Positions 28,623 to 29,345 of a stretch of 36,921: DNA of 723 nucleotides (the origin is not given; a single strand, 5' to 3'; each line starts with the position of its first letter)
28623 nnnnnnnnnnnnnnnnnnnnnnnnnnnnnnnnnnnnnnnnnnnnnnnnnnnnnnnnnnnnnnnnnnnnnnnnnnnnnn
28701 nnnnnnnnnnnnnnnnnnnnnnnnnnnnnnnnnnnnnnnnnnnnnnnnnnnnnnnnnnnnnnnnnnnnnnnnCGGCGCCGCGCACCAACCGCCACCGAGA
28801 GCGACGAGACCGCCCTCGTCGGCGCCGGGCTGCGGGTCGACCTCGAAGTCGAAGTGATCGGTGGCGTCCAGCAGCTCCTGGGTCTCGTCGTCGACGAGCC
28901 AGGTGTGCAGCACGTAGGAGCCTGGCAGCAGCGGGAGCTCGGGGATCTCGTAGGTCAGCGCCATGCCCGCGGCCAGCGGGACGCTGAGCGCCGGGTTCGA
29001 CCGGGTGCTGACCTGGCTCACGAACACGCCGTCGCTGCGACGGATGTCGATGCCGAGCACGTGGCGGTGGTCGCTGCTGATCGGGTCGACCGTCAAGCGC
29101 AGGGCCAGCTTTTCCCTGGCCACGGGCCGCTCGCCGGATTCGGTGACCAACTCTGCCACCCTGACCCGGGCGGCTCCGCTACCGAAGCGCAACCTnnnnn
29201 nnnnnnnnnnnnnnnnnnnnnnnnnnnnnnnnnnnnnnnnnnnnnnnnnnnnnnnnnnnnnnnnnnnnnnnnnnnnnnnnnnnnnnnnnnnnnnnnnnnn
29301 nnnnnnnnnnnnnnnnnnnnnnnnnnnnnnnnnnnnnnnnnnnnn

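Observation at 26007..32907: Translationally coupled galactofuran operon with two GlfT2-type polymerases and no GlfT1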

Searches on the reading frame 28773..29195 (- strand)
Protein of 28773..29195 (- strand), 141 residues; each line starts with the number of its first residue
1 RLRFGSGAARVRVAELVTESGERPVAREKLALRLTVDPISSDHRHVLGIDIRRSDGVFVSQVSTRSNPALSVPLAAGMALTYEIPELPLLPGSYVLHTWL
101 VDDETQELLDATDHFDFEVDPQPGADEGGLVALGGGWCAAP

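Call 53: search_solved_structures(query=window:28773-29195:-, max_evalue=1)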
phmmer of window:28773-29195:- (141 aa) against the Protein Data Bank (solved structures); distinct sequences matched with E-value up to 1: 0.
